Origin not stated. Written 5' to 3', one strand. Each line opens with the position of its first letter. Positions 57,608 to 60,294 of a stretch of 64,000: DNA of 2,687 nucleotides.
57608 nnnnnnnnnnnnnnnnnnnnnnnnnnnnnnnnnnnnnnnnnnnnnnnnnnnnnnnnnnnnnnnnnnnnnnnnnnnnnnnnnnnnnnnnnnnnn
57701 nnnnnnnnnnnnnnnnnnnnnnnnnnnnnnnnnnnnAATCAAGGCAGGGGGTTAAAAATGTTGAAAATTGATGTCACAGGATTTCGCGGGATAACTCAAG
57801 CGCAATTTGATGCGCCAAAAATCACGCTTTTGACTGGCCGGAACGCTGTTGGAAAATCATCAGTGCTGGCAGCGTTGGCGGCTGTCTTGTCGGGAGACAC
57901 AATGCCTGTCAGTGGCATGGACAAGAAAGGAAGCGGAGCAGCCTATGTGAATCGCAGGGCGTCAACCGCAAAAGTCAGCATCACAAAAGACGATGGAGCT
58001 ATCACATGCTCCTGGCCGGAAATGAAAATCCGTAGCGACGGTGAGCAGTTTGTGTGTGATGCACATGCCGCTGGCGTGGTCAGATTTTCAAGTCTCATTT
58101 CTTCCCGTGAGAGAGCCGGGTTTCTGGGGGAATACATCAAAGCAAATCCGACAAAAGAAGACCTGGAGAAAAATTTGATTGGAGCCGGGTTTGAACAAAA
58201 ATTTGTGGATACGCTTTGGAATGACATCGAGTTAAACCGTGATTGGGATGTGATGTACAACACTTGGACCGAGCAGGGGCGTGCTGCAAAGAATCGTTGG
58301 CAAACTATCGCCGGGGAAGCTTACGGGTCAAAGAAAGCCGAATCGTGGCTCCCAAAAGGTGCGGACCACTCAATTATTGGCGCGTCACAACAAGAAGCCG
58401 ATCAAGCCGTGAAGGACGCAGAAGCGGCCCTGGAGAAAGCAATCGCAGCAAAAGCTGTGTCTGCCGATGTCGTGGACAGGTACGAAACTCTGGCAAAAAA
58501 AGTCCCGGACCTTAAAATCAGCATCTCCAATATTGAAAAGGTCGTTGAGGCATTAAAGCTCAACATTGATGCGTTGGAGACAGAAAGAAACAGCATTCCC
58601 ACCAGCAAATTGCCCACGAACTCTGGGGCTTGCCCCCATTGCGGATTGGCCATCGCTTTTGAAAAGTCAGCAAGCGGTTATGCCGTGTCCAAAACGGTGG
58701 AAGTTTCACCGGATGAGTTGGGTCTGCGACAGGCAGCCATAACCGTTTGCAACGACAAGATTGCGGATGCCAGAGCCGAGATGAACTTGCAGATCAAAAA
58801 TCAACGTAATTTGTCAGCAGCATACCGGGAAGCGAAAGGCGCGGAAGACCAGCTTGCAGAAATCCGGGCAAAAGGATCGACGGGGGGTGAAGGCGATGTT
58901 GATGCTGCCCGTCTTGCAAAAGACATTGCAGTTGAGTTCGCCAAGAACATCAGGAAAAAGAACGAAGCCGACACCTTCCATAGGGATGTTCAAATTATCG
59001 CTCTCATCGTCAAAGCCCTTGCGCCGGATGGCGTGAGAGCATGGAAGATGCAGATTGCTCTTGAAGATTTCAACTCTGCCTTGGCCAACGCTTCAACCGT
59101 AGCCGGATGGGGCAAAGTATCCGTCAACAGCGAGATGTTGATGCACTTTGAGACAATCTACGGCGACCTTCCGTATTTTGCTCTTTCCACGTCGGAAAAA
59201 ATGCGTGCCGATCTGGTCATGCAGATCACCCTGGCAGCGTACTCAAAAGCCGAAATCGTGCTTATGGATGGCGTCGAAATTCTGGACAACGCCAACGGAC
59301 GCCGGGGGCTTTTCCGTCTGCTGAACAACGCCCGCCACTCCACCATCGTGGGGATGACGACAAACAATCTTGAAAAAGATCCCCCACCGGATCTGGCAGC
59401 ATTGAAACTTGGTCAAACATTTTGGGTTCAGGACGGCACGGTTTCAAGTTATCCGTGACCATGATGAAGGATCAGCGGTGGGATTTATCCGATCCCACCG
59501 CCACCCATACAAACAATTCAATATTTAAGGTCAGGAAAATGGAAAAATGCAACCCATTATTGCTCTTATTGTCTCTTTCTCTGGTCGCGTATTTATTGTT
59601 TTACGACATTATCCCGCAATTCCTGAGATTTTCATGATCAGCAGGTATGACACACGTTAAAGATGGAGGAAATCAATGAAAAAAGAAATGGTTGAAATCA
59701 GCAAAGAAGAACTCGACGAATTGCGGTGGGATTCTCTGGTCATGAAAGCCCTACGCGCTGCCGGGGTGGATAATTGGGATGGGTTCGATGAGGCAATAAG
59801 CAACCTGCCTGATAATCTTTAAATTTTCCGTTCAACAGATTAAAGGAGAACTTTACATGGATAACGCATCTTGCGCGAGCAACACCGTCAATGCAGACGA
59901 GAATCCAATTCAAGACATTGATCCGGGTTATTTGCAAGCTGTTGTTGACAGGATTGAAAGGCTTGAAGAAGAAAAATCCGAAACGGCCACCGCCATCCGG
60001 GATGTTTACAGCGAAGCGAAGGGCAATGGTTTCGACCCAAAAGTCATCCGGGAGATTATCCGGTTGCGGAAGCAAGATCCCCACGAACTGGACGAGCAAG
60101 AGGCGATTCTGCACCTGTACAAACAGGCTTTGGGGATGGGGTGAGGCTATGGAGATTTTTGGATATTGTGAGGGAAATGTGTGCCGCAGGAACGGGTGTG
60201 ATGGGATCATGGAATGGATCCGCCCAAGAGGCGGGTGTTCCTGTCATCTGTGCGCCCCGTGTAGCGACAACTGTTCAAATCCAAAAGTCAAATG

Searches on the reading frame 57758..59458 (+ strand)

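Call 26: search_protein_families(library=pfam, proteins=[window:57758-59458:+], max_evalue=0.01)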
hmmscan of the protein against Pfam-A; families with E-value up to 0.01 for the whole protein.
window:57758-59458:+ (566 aa): 6 families
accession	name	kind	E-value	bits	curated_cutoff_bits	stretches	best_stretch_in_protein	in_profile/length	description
PF13476.12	AAA_23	-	4.9e-08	34.3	27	1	4-266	2-189/201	AAA domain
PF13175.12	AAA_15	-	3.5e-07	30.6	32.1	1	3-167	5-140/374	AAA ATPase domain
PF11398.14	DUF2813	-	5.8e-07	29.7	21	1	3-48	5-50/372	Protein of unknown function (DUF2813)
PF13555.12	AAA_29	-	1e-05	25.6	27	1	8-48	11-50/61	P-loop containing region of AAA domain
PF02463.25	SMC_N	-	3.4e-05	23.8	40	1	3-516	4-178/220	RecF/RecN/SMC N terminal domain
PF13304.12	AAA_21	-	0.0072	16.9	27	0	22-43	1-22/304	AAA domain, putative AbiEii toxin, Type IV TA system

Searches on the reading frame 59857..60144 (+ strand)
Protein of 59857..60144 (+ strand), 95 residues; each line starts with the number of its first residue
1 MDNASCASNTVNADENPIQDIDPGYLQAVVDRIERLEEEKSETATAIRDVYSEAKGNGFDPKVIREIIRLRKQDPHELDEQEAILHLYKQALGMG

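Call 26: search_protein_families(library=pfam, proteins=[window:59857-60144:+], max_evalue=0.01)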
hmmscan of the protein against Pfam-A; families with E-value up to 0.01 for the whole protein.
window:59857-60144:+ (95 aa): 2 families
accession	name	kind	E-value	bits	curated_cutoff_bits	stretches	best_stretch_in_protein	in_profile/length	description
PF10073.14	GapR_DNA-bd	-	6.6e-32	109.4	22.6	1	26-93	5-72/72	GapR-like, DNA-binding domain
PF12824.13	MRP-L20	-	0.0091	16.6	30.4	1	37-77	63-104/164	Mitochondrial ribosomal protein subunit L20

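Call 62: find_related_loci(query=window:59857-60141:+, collection=viral_contigs, flank=10000)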
Query window:59857-60141:+ (95 aa) in viral_contigs; peptide patterns used: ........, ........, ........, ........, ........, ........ (x = any residue, [..] = any of these).
418 stretches matched a pattern; 393 encode a relative of the query (tblastn E <= 1e-3); the best 80 are kept; 80 distinct loci.
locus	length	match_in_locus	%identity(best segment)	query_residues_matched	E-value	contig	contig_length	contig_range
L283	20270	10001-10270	56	6-94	6e-27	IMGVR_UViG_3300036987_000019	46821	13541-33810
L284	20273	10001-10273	56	2-94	1e-25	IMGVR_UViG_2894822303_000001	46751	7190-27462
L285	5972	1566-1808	56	14-94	2e-25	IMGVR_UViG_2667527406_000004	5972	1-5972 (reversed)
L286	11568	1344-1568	59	20-94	2e-25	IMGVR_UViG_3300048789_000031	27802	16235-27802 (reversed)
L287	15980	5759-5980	59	21-94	6e-25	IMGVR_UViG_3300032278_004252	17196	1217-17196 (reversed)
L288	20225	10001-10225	57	20-94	9e-25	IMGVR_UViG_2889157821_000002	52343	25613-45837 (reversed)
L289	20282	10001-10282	49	1-94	7e-25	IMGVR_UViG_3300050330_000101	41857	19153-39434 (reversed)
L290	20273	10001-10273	54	7-94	9e-25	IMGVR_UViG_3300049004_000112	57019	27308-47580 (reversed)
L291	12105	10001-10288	52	2-94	1e-24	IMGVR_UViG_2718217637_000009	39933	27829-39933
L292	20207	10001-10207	59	26-94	1e-24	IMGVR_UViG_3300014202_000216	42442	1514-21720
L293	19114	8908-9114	68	26-94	1e-24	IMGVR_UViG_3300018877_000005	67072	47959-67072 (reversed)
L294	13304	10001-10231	57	19-95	1e-24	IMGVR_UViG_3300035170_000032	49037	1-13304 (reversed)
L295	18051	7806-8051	54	13-94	2e-24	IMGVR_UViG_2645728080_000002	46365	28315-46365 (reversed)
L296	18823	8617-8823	59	26-94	3e-24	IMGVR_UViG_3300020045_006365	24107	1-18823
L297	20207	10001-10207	65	26-94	3e-24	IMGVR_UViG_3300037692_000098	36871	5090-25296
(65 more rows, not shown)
